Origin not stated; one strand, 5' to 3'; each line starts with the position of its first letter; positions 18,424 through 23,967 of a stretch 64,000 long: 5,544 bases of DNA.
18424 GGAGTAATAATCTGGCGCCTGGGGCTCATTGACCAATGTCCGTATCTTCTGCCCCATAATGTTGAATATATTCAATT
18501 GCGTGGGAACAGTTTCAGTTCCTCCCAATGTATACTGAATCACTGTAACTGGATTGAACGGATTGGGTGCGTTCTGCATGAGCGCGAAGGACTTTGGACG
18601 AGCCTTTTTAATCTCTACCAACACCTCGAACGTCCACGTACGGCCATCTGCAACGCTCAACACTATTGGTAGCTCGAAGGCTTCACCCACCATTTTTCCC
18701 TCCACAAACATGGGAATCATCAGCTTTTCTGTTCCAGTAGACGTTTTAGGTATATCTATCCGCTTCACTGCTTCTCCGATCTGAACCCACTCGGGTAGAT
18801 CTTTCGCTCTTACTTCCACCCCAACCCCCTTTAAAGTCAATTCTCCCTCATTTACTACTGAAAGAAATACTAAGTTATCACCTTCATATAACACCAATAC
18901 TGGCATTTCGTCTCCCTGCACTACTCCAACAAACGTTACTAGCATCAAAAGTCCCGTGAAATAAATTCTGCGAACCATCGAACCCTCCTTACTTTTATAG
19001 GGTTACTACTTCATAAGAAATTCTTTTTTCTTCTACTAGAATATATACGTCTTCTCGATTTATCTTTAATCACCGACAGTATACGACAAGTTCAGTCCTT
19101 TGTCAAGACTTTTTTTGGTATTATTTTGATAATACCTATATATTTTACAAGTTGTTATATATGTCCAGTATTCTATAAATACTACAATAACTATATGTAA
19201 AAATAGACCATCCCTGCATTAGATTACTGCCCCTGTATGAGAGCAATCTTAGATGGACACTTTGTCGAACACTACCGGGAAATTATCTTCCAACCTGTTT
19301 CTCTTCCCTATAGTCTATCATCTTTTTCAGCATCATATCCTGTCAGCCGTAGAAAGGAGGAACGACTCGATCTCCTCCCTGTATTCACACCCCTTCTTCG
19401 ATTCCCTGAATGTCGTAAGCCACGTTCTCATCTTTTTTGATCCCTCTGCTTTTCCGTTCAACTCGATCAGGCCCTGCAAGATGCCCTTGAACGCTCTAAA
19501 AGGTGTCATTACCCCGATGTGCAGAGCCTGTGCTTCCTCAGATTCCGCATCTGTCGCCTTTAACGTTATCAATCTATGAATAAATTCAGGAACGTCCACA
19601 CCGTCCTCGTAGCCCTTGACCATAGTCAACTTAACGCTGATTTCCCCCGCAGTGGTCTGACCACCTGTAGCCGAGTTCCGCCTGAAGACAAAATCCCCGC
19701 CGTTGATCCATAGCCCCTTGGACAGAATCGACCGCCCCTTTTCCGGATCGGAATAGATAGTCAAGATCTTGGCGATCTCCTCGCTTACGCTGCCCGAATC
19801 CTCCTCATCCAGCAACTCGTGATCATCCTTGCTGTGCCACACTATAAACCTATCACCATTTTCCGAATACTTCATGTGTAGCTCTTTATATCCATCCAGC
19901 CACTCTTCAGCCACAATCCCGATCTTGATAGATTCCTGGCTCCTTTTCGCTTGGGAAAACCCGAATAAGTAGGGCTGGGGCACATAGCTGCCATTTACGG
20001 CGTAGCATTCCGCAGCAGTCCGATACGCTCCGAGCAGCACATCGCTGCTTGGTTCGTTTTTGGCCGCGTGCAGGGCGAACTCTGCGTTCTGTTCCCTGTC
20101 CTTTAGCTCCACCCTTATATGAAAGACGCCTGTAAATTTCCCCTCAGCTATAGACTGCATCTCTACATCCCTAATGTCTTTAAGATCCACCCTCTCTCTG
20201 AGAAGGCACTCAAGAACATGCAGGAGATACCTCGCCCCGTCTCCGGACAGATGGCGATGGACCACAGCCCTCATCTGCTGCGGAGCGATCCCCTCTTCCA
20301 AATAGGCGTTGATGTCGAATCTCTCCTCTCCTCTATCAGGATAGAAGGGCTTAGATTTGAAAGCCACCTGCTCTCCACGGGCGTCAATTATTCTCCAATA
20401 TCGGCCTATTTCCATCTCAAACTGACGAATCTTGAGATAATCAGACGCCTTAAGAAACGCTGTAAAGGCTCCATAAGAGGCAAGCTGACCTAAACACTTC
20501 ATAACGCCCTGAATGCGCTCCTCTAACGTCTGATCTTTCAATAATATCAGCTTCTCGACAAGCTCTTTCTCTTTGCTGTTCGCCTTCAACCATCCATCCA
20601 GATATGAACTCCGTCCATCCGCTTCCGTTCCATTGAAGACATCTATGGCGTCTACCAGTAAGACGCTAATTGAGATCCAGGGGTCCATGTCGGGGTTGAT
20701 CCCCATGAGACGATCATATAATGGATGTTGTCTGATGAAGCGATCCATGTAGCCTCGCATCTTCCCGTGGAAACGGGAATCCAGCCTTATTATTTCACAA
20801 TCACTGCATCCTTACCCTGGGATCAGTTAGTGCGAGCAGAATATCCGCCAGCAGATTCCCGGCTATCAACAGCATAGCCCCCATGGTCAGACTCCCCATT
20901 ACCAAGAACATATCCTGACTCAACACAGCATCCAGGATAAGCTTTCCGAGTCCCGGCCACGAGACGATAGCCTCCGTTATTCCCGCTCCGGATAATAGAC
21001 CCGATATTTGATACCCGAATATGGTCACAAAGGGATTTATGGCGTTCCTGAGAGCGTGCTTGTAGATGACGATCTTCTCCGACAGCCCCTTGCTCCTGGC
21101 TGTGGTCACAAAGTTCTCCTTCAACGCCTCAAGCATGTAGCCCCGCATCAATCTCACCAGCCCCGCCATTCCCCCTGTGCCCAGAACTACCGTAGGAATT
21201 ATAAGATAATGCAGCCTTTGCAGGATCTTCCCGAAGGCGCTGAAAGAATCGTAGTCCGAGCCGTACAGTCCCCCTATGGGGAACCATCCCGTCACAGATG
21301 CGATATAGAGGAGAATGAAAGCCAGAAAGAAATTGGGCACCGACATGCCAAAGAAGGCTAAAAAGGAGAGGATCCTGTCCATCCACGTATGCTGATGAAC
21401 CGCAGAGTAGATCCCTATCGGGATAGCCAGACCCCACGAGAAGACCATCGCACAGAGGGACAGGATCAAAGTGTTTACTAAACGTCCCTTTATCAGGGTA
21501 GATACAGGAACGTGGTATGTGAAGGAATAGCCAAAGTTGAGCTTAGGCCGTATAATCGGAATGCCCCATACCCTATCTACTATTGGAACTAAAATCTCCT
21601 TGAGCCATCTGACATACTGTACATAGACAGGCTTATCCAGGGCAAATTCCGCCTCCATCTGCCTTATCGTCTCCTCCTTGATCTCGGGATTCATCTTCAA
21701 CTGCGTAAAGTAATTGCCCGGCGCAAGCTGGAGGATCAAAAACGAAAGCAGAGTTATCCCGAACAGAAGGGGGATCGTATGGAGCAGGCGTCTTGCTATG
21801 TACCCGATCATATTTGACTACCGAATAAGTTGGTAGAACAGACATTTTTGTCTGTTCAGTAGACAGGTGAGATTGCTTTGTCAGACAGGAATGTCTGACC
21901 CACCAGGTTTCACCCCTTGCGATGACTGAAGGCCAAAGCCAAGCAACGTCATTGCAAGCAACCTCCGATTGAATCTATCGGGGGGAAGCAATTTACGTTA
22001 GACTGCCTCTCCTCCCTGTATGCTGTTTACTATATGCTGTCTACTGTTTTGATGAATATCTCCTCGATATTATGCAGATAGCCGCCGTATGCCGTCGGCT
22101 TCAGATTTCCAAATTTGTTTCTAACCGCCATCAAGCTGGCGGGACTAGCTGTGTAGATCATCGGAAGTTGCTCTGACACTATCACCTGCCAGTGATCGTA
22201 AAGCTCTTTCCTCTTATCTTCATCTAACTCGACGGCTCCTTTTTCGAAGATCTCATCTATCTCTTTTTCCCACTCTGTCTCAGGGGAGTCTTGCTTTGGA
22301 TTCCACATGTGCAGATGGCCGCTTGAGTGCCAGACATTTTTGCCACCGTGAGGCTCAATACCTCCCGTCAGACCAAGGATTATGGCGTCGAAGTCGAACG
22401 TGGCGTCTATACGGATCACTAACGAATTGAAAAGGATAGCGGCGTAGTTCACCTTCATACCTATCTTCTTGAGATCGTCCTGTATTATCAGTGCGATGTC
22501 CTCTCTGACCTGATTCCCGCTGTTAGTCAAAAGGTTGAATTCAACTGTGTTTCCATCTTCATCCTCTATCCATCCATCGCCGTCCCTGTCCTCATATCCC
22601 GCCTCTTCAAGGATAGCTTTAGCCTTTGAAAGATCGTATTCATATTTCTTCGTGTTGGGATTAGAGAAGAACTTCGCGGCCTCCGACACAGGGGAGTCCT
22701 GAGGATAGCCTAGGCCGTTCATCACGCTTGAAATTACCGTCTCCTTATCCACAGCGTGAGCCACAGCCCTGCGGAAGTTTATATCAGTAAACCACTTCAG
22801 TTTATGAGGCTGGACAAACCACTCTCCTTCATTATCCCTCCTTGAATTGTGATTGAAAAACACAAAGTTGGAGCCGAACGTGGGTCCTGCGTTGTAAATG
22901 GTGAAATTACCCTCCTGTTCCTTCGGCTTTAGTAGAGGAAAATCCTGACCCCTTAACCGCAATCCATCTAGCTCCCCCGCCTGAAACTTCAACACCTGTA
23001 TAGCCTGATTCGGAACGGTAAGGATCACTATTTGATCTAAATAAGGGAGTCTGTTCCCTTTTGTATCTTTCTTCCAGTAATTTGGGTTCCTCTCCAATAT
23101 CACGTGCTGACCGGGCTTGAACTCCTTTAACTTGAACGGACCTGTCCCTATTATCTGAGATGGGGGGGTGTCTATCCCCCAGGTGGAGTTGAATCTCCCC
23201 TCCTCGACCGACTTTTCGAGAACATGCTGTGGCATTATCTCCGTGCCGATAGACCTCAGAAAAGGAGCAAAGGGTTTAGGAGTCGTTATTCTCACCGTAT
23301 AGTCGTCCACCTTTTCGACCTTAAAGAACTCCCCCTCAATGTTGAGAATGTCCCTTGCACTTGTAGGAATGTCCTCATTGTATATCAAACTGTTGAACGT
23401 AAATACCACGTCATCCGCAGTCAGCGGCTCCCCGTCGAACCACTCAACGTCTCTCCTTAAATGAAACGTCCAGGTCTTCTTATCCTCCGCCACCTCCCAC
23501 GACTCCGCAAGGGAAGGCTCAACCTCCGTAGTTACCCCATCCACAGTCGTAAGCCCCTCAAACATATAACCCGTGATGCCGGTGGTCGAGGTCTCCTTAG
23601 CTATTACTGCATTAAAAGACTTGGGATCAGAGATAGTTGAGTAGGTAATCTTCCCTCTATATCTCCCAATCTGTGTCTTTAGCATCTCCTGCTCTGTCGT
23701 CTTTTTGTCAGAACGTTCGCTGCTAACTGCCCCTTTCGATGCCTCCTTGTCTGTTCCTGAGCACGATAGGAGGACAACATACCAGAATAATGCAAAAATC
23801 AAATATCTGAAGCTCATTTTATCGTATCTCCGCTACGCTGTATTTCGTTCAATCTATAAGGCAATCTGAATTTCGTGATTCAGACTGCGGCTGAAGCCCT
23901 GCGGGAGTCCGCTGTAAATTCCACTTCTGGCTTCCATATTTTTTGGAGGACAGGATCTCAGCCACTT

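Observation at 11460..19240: Diverged tandem duplication of a two-gene secreted module: small T9SS-CTD protein translationally coupled to a CBM9-like + TPR protein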

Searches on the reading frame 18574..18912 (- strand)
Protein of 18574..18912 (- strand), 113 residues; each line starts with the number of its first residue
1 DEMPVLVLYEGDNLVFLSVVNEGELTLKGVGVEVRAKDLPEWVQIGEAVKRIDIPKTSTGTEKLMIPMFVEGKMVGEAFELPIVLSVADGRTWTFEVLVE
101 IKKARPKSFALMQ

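Call 39: find_homologous_proteins(query=A6, max_evalue=0.01)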
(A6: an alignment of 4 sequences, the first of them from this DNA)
Query A6 (4 sequences) (113 aa, profile of the alignment): 5 proteins with E <= 0.01 among 621 candidates.
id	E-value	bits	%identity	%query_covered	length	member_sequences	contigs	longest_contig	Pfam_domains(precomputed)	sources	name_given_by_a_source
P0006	3.2e-45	170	35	100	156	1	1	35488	-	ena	-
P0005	7.8e-42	159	88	87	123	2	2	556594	-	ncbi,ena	-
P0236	1.9e-34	136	34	95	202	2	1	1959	PF13860.13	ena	-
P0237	5.9e-13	66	43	35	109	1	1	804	-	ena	-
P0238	8.8e-5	40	-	-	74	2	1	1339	-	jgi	-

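Call 40: find_encoding_contigs(protein=P0236, flank=5000, max_places=3)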
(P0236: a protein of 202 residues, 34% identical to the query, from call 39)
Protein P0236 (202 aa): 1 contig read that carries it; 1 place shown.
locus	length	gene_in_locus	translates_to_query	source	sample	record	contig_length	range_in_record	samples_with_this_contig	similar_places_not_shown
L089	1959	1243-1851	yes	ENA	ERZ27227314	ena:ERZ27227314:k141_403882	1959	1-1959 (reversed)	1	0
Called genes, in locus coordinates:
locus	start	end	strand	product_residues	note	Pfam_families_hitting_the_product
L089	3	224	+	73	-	?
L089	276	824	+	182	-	PF00334:NDK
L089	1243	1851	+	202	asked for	PF13860:FlgD_ig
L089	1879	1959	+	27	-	?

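Call 41: find_encoding_contigs(protein=P0238, flank=5000, max_places=3)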
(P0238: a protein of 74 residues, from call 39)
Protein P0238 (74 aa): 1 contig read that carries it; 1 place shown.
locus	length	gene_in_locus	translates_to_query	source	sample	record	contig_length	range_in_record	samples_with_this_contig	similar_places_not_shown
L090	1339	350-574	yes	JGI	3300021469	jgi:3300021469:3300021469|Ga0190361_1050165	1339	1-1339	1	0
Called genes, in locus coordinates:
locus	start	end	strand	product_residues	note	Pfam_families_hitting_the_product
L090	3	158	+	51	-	?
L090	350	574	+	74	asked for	-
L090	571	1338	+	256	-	?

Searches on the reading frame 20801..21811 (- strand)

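Call 54: search_protein_families(library=pfam, proteins=[window:20801-21811:-], max_evalue=0.00001)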
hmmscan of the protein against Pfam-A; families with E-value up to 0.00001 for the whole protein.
window:20801-21811:- (336 aa): 2 families
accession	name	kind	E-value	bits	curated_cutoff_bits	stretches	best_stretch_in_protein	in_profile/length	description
PF00528.27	BPD_transp_1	-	1.5e-38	132.8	26.4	1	129-334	1-183/184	Binding-protein-dependent transport system inner membrane component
PF19300.4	BPD_transp_1_N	-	1.5e-10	41.7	23.8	1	1-117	1-113/114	Binding-prot-dependent transport system membrane comp, N-term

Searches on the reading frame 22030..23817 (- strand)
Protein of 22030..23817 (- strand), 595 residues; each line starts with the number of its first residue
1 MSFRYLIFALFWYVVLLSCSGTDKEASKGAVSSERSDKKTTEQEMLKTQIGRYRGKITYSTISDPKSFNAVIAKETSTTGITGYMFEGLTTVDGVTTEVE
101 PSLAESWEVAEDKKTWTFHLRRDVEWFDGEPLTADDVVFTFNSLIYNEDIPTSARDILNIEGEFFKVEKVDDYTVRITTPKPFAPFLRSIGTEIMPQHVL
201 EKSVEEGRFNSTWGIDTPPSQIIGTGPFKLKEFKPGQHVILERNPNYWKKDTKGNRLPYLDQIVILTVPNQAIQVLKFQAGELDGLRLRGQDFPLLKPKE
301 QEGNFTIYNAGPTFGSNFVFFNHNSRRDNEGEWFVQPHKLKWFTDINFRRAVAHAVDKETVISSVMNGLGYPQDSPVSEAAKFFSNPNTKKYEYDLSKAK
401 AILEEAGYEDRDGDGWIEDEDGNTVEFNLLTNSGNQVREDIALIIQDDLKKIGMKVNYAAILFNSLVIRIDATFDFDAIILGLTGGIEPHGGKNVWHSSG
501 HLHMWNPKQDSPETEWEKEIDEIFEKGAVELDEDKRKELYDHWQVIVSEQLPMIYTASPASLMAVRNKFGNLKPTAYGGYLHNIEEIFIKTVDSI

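Call 54: search_protein_families(library=pfam, proteins=[window:22030-23817:-], max_evalue=0.00001)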
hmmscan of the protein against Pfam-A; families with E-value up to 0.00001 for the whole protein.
window:22030-23817:- (595 aa): 1 family
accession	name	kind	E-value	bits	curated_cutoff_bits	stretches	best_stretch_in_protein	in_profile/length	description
PF00496.27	SBP_bac_5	-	1.1e-92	311.5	32.4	1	98-487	1-350/368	Bacterial extracellular solute-binding proteins, family 5 Middle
